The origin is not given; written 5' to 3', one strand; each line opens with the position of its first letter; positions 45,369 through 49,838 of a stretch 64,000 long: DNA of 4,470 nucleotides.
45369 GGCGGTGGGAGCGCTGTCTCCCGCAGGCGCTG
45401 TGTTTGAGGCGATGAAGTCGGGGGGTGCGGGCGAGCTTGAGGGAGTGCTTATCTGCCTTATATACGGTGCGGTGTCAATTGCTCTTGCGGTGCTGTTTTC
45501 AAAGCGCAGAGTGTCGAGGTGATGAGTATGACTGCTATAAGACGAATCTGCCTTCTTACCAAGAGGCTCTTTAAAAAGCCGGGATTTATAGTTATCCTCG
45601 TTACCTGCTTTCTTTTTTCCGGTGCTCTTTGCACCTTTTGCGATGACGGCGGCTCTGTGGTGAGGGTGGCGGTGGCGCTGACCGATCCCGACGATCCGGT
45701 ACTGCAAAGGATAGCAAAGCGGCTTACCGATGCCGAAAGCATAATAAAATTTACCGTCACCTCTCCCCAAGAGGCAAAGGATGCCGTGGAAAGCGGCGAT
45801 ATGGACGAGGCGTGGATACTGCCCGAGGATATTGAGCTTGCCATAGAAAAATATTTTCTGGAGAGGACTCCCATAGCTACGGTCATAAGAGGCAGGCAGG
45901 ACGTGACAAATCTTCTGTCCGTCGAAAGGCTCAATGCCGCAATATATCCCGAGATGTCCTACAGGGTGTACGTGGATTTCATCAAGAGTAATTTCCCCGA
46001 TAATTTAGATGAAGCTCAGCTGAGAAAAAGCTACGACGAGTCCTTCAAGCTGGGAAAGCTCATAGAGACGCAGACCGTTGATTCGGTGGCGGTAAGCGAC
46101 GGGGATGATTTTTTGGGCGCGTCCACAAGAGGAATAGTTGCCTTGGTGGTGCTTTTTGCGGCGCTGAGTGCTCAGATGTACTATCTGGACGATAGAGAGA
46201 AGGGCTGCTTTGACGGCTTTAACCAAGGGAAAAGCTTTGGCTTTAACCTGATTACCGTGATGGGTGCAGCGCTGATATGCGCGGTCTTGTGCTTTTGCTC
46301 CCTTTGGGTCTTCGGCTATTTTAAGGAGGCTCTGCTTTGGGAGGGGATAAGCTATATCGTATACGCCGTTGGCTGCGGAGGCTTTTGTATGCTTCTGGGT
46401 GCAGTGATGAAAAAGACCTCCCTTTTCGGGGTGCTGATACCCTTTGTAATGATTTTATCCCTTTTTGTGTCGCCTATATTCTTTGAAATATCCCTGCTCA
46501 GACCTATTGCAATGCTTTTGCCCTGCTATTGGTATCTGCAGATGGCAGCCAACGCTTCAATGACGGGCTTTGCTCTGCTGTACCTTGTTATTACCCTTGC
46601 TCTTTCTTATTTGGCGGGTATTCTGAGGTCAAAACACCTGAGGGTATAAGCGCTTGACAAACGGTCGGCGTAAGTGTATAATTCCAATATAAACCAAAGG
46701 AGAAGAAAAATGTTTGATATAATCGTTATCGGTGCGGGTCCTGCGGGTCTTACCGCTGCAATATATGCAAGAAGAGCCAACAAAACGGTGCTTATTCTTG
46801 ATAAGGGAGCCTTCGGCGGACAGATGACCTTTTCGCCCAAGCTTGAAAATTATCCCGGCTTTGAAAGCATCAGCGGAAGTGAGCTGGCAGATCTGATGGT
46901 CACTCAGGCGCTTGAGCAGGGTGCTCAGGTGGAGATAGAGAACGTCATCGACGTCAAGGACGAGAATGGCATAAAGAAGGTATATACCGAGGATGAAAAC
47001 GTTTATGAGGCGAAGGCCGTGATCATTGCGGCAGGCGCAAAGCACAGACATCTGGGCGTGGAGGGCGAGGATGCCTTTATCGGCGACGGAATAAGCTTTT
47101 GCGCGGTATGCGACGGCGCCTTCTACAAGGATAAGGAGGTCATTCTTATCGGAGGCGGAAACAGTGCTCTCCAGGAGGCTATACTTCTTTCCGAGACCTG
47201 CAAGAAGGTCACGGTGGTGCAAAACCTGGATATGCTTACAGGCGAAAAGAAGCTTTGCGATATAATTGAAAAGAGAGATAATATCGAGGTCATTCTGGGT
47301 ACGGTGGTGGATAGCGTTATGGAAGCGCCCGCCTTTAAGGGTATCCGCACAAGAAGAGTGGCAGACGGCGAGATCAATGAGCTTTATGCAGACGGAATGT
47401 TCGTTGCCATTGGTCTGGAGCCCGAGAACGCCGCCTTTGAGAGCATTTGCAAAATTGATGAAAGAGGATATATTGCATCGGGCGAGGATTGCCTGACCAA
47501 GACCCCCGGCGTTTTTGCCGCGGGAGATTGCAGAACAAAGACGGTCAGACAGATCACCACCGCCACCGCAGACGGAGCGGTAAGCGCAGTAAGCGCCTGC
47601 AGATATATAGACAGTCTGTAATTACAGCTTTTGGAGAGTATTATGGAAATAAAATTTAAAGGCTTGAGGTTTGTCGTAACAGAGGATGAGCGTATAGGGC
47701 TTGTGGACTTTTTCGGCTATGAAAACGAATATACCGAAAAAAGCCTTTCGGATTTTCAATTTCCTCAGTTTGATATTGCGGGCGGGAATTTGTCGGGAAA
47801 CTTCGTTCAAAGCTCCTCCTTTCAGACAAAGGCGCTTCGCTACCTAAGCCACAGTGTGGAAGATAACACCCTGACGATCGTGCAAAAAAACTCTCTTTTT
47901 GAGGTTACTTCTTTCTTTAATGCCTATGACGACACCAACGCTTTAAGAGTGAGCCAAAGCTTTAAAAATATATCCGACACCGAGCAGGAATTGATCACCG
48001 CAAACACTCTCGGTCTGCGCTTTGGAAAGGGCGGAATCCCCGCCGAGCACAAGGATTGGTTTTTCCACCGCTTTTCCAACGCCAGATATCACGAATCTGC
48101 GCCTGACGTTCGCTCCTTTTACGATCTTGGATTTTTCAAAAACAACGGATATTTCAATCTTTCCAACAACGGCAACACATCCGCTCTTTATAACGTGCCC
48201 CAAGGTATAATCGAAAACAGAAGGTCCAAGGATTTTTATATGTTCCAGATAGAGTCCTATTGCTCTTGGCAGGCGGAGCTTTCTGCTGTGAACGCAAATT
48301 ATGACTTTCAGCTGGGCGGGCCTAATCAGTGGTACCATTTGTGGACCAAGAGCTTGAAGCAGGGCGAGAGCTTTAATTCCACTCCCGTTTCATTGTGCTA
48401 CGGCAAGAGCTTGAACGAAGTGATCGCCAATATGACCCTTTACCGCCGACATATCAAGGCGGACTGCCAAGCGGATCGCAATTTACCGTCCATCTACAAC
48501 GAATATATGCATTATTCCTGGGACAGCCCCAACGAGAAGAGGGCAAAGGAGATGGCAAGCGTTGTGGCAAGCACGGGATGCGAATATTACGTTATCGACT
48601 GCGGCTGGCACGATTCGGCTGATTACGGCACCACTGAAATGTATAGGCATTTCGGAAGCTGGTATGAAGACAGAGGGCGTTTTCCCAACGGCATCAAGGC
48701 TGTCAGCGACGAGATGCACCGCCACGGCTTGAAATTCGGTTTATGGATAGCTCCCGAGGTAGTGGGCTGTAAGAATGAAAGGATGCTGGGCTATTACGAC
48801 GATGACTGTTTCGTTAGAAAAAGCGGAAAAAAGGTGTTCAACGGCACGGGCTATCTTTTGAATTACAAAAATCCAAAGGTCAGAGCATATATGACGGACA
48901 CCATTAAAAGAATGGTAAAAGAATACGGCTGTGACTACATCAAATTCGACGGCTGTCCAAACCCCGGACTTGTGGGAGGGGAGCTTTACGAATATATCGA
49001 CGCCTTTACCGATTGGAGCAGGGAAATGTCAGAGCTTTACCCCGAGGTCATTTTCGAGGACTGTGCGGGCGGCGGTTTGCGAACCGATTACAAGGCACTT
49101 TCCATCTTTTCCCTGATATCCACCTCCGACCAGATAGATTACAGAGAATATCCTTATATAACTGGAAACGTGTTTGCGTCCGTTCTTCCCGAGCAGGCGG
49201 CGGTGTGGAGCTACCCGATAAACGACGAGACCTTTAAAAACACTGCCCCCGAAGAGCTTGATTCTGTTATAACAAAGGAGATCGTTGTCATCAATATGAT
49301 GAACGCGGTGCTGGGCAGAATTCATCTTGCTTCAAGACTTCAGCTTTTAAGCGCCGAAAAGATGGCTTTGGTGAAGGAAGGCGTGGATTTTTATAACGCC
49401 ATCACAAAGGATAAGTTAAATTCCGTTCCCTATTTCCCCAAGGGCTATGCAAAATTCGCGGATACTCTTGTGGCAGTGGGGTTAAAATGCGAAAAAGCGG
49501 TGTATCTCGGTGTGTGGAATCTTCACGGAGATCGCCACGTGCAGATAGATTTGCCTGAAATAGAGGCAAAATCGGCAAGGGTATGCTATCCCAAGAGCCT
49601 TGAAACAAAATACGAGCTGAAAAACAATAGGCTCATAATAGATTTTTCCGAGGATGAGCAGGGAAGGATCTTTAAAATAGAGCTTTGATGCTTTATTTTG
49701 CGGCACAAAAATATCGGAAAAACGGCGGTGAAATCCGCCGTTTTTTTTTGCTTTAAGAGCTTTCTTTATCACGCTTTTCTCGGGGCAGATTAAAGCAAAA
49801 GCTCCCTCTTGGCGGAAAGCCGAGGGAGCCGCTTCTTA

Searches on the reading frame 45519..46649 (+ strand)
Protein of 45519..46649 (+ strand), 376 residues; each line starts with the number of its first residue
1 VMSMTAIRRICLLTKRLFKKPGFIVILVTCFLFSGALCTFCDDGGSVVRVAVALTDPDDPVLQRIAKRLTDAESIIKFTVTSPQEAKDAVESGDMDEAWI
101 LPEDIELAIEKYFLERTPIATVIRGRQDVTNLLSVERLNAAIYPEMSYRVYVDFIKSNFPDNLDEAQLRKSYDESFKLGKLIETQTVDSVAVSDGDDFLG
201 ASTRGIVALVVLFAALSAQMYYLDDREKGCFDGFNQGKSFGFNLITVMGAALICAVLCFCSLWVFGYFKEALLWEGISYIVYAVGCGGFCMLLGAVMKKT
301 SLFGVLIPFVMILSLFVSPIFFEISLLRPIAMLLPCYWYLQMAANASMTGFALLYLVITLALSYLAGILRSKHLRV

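Call 54: search_protein_families(library=pfam, proteins=[window:45519-46649:+], max_evalue=0.00001)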
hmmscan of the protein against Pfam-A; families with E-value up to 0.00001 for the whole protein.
window:45519-46649:+ (376 aa): 1 family
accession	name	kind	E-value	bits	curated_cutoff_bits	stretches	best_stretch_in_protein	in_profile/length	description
PF12698.13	ABC2_membrane_3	-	9.9e-19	68.1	31.6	1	24-368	6-346/347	ABC-2 family transporter protein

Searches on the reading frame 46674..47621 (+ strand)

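Call 55: search_protein_families(library=pfam, proteins=[window:46674-47621:+], max_evalue=0.00001)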
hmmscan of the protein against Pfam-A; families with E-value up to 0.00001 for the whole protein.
window:46674-47621:+ (315 aa): 10 families
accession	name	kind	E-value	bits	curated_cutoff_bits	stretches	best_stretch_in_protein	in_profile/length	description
PF07992.20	Pyr_redox_2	-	1.1e-46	160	26.1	1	14-301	1-291/291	Pyridine nucleotide-disulphide oxidoreductase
PF13738.12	Pyr_redox_3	-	3e-22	79.7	30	2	89-284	102-305/305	Pyridine nucleotide-disulphide oxidoreductase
PF03486.20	HI0933_like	-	3e-12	47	50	1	15-46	2-33/244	HI0933-like protein Rossmann domain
PF01266.30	DAO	-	1.3e-11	45.1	27.9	1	15-49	1-37/353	FAD dependent oxidoreductase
PF00070.33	Pyr_redox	-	1.9e-10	41.6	22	1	156-217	2-68/82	Pyridine nucleotide-disulphide oxidoreductase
PF00890.30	FAD_binding_2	-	3.8e-10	40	20.4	1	15-55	1-42/414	FAD binding domain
PF13450.12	NAD_binding_8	-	7.2e-09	36.2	21.9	1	18-52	1-36/68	NAD(P)-binding Rossmann-like domain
PF01134.28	GIDA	-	2.4e-08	33.9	22.1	0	15-53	1-40/391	Glucose inhibited division protein A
PF12831.13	FAD_oxidored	-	5e-08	33.1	27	1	15-54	1-41/416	FAD dependent oxidoreductase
PF01946.23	Thi4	-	7.1e-07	29.1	26.2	0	14-51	18-57/235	Thi4 family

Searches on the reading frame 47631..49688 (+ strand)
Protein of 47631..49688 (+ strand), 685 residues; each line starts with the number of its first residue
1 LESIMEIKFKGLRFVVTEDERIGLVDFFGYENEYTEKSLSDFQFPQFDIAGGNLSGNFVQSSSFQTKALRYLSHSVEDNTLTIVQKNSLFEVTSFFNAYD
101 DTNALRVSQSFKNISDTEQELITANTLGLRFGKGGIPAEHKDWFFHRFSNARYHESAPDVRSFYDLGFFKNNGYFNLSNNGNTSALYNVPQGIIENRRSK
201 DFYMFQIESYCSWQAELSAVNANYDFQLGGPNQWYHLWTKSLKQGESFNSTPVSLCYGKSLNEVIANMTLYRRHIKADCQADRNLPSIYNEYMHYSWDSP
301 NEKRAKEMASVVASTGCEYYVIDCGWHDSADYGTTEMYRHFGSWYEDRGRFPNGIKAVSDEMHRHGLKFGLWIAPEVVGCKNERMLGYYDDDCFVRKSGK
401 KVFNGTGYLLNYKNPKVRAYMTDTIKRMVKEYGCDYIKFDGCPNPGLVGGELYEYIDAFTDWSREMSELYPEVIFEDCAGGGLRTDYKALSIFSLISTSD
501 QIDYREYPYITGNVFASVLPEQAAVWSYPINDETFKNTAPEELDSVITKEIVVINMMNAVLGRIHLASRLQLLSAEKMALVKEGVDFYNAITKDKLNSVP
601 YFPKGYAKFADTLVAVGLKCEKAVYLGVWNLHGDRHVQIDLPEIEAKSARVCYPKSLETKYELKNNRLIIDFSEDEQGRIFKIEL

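Call 55: search_protein_families(library=pfam, proteins=[window:47631-49688:+], max_evalue=0.00001)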
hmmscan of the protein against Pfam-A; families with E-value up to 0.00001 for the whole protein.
window:47631-49688:+ (685 aa): 2 families
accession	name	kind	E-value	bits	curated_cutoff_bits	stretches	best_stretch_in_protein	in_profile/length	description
PF02065.24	Melibiase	-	3.1e-30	105.8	27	1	247-504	1-264/347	Melibiase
PF01055.32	Glyco_hydro_31_2nd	-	1.5e-07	31.5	23.5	1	308-441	24-156/328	Glycosyl hydrolases family 31 TIM-barrel domain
